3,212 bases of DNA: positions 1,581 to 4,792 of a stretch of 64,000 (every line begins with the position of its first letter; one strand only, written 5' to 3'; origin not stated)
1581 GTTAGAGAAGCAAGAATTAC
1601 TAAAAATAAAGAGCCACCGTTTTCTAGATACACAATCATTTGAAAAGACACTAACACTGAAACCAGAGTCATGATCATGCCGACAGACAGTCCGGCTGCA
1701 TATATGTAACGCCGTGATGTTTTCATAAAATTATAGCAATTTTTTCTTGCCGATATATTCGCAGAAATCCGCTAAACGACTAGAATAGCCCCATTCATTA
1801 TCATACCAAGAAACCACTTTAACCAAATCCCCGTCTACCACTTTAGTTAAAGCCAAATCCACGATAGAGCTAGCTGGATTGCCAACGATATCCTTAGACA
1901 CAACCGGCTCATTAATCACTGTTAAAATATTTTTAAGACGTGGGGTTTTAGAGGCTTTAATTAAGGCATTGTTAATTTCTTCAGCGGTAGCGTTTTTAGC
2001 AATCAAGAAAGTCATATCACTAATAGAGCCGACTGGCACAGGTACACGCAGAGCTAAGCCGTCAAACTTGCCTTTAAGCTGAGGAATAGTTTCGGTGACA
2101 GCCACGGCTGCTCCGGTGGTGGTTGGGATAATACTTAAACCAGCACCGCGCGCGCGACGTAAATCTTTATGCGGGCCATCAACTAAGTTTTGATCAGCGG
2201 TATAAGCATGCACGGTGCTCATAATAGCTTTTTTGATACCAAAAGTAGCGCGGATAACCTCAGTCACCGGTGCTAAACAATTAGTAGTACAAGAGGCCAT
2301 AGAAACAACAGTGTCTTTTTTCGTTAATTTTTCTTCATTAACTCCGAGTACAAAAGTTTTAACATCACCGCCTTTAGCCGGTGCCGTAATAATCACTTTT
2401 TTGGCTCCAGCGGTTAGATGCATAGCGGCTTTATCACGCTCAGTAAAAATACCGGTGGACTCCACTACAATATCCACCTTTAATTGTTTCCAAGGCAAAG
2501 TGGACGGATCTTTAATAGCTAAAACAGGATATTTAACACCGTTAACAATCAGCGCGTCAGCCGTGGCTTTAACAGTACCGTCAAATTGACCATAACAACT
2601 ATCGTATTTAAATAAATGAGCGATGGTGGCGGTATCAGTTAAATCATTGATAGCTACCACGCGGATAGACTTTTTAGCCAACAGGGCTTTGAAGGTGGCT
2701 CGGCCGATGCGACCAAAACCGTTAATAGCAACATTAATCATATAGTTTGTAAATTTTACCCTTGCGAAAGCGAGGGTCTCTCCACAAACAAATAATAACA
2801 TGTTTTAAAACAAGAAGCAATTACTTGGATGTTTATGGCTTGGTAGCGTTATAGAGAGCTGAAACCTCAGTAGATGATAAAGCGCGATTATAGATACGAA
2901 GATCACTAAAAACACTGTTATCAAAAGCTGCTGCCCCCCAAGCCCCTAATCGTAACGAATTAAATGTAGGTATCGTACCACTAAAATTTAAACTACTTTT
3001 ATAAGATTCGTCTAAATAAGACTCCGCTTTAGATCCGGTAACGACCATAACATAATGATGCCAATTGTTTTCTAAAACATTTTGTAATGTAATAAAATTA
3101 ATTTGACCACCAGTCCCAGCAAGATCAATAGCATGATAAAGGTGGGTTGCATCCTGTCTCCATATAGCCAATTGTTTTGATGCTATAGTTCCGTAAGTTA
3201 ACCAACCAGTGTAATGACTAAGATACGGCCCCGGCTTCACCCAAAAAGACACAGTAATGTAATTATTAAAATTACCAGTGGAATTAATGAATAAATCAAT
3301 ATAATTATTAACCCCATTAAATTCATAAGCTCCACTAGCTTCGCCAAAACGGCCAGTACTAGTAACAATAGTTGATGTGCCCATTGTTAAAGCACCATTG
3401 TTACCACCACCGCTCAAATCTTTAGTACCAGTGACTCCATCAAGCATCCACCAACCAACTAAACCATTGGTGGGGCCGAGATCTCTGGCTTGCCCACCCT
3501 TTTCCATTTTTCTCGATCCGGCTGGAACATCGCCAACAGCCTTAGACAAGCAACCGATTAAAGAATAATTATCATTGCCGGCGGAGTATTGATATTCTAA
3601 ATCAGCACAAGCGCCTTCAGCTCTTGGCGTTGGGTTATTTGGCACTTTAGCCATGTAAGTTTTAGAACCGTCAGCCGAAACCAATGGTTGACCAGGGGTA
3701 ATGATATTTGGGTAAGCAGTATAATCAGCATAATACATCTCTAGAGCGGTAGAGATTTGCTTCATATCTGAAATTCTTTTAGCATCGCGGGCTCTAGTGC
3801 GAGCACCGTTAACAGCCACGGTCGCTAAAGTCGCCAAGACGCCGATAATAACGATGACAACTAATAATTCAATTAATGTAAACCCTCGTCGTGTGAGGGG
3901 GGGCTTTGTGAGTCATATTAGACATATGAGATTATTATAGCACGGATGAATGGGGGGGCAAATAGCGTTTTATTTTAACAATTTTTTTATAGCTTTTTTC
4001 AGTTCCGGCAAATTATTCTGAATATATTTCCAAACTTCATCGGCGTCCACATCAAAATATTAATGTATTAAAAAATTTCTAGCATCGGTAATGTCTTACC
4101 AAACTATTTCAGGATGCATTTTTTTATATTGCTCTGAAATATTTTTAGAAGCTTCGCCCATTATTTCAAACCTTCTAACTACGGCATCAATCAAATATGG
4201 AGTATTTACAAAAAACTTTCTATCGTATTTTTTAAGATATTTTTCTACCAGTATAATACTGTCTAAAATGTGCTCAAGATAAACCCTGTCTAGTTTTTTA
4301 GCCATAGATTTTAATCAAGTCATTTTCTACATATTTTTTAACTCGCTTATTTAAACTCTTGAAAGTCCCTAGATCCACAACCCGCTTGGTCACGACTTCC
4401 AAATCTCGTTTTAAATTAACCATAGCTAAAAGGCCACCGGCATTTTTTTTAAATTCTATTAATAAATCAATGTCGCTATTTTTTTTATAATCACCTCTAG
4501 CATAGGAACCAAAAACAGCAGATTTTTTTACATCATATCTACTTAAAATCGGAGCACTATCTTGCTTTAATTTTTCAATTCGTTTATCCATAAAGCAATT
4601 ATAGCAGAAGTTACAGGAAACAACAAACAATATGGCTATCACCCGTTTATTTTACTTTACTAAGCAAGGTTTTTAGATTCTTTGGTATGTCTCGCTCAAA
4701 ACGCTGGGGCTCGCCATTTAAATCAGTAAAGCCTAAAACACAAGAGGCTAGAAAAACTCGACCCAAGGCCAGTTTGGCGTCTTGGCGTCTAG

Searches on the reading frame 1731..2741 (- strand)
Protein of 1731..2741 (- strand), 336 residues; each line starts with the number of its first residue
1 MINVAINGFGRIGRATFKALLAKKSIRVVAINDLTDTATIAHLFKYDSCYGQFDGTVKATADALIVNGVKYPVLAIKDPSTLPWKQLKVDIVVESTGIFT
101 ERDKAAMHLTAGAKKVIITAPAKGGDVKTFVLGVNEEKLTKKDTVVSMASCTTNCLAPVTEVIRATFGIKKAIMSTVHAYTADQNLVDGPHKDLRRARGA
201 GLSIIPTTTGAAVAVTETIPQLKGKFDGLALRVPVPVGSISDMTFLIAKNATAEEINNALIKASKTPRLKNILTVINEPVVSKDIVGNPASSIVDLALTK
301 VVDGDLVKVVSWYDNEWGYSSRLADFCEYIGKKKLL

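Call 10: find_encoding_contigs(protein=window:1731-2741:-, flank=4000, max_places=10)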
Protein window:1731-2741:- (336 aa): no gene with exactly this product is on record in the collection.

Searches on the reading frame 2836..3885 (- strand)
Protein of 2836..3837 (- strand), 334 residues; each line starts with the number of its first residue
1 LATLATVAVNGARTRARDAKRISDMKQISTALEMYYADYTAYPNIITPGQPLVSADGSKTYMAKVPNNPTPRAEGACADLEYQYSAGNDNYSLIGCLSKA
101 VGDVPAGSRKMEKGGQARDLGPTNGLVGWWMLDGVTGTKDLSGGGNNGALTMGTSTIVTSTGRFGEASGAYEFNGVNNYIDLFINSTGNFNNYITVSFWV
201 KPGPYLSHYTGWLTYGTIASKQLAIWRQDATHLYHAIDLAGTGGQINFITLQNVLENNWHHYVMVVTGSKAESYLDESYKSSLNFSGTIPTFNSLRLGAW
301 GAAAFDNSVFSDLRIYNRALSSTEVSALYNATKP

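Call 9: find_encoding_contigs(protein=window:2836-3837:-, flank=3000, max_places=10)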
Protein seq(334 aa) (334 aa): 24 contigs read that carry it; 7 places shown.
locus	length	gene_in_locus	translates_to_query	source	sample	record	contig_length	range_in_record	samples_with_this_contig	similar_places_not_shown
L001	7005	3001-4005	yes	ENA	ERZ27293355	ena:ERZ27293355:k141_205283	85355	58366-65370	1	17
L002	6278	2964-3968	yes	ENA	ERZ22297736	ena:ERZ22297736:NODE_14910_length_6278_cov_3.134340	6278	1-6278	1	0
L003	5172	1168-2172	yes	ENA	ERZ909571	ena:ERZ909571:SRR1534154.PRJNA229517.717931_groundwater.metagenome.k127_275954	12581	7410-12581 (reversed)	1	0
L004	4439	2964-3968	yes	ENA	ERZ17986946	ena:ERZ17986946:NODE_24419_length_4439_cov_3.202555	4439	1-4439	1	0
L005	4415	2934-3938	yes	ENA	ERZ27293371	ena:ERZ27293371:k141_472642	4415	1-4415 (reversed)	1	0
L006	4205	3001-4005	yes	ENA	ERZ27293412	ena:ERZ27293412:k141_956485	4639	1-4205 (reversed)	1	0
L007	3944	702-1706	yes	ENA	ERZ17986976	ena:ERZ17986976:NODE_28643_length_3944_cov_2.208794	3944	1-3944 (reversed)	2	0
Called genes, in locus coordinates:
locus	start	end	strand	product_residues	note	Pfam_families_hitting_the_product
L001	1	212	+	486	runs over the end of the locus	PF01943:Polysacc_synt, PF13440:Polysacc_synt_3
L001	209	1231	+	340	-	-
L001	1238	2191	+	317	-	PF01479:S4, PF00849:PseudoU_synth_2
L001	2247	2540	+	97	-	PF01909:NTP_transf_2, PF18765:Polbeta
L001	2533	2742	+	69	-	PF01934:HepT-like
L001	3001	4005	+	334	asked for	PF13385:Laminin_G_3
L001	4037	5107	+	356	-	PF00044:Gp_dh_N, PF02800:Gp_dh_C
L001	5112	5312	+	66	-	-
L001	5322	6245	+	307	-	PF03741:TerC, PF04332:DUF475, PF03741:TerC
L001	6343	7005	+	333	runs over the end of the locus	PF03462:PCRF, PF00472:RF-1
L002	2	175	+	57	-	?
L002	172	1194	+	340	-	-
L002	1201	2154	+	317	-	PF01479:S4, PF00849:PseudoU_synth_2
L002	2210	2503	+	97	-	PF01909:NTP_transf_2, PF18765:Polbeta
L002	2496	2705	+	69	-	PF01934:HepT-like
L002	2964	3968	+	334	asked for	PF13385:Laminin_G_3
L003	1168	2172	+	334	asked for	PF13385:Laminin_G_3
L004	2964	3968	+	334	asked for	PF13385:Laminin_G_3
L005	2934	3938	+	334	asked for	PF13385:Laminin_G_3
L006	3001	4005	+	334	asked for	PF13385:Laminin_G_3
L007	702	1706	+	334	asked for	PF13385:Laminin_G_3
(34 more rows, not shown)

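Call 76: predict_structure(alignment_id=A3)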
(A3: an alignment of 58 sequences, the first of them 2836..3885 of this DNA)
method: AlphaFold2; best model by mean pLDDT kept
length: 350 residues; sequences in the alignment: 58
mean_pLDDT: 88.2   pTM: 0.84
mean pLDDT of the five models: 88.2, 88.1, 87.9, 87.6, 86.7
residues with pLDDT >= 90: 203; 70-90: 128; 50-70: 19; < 50: 0
segments of 3 or more residues with pLDDT < 50: none
pLDDT, mean of each block of 10 residues (from residue 1): 86 94 91 92 95 95 94 96 79 83 90 89 90 90 90 87 84 83 92 90 75 95 84 79 86 68 74 95 93 94 81 89 95 95 95
secondary structure, 60 per line:
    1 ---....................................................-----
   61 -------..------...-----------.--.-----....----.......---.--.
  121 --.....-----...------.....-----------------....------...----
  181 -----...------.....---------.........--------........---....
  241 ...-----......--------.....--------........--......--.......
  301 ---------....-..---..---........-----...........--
elements in order: H4-55 E76-78 E99-102 E107-113 E123-127 E133-135 E142-146 E164-167 E174-176 E186-188 E195-199 E209-217 E226-233 E237-243 E249-254 E263-267 E276-283 E286-291 E294-300 E310-313 E325-332 H338-348

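Call 78: fold_search(model_id=the predicted structure, library=pdb)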
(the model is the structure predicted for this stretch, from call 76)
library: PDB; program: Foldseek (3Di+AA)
matches with E <= 10: 1801; with E <= 0.001: 643
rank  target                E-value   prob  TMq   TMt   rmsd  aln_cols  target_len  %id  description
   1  5ho0                  6.9e-12  1.00  0.47  0.22  16.0       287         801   20  Crystal structure of AbnA (closed conformation), a GH43 extracellular arabinanase from Geobacillus stearothermophilus (released 2017-02-01)
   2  7ce2_A                7.8e-12  1.00  0.47  0.38   3.6       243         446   16  The Crystal structure of TeNT Hc complexed with neutralizing antibody (released 2021-04-07)
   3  7z5s_AAA              9.7e-12  1.00  0.47  0.40   3.7       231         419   11  Crystal Structure of botulinum neurotoxin A2 cell binding domain in complex with GD1a (released 2022-06-08)
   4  6hox                  1.0e-11  1.00  0.47  0.39   3.8       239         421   19  Crystal structure of the binding domain of Paraclostridial Mosquitocidal Protein 1 (released 2019-07-10)
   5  9qco_A                1.2e-11  1.00  0.44  0.16   3.5       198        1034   16  NTNH-HA70 complex from Clostridium botulinum Serotype B1 (released 2025-09-10)
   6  9fyq_C                1.5e-11  1.00  0.47  0.39   3.9       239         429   15  Cryo-EM structure of native SV2A in complex with TeNT-Hc, gangliosides and Pro-Macrobody 5 (released 2025-05-21)
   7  5hp6                  1.6e-11  1.00  0.47  0.21  15.8       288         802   19  Structure of AbnA, a GH43 extracellular arabinanase from Geobacillus stearothermophilus (a new conformational state) (released 2017-02-01)
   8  3hmy_A                1.7e-11  1.00  0.48  0.38   3.4       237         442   16  Crystal structure of HCR/T complexed with GT2 (released 2009-07-14)
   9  5moy_A                2.1e-11  1.00  0.48  0.41   3.7       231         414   12  Crystal structure of the BoNT/A2 receptor-binding domain in complex with the luminal domain of its neuronal receptor S (released 2017-03-15)
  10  5ho2                  2.1e-11  1.00  0.47  0.22  15.9       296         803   20  Crystal structure of AbnA (open conformation), a GH43 extracellular arabinanase from Geobacillus stearothermophilus (released 2017-02-01)
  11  6es1_A                2.2e-11  1.00  0.46  0.39   3.7       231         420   11  Crystal structure of the binding domain from botulinum neurotoxin A2 bound to extracellular domain of human receptor S (released 2018-04-25)
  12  1a8d                  2.3e-11  1.00  0.47  0.37   4.0       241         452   16  TETANUS TOXIN C FRAGMENT (released 1998-10-14)
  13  6f0p                  2.8e-11  1.00  0.47  0.40   3.8       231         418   11  Botulinum neurotoxin A4 Hc domain (released 2018-01-10)
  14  9qc8_B                3.2e-11  1.00  0.44  0.14   3.4       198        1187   16  BoNT-NTNH-HA70 complex from Clostridium botulinum Serotype B1 (released 2025-09-10)
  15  8agk_AAA              3.4e-11  1.00  0.47  0.41   3.5       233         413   12  Botulinum neurotoxin subtype A6 cell binding domain in complex with GD1a ganglioside (released 2022-09-21)
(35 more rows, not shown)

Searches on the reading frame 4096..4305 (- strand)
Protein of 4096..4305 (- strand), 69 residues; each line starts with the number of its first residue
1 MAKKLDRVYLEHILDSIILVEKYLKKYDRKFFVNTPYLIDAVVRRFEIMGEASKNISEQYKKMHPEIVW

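Call 8: search_protein_families(library=pfam, proteins=[window:4096-4305:-], max_evalue=0.01)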
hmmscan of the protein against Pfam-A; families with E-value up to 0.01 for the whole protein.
window:4096-4305:- (69 aa): 1 family
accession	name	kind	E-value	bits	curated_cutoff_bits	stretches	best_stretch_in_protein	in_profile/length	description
PF01934.22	HepT-like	-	1.6e-07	31.5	23.5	1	13-60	1-48/120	Ribonuclease HepT-like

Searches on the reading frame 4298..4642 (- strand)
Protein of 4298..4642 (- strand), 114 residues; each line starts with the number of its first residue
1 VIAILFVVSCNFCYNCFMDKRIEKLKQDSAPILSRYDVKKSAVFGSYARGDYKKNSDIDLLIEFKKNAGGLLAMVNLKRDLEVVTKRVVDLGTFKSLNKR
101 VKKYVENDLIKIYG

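Call 8: search_protein_families(library=pfam, proteins=[window:4298-4642:-], max_evalue=0.01)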
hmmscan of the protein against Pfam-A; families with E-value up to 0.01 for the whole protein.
window:4298-4642:- (114 aa): 3 families
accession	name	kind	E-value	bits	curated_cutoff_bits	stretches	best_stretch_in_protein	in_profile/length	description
PF01909.29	NTP_transf_2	-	1e-14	55.1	21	1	34-111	10-92/93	Nucleotidyltransferase domain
PF18765.7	Polbeta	-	1.1e-12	48.3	26.9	1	31-113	5-88/93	Polymerase beta, Nucleotidyltransferase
PF22600.2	MTPAP-like_central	-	0.00043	20.8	27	1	41-98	42-97/139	Poly(A) RNA polymerase, mitochondrial-like, central palm domain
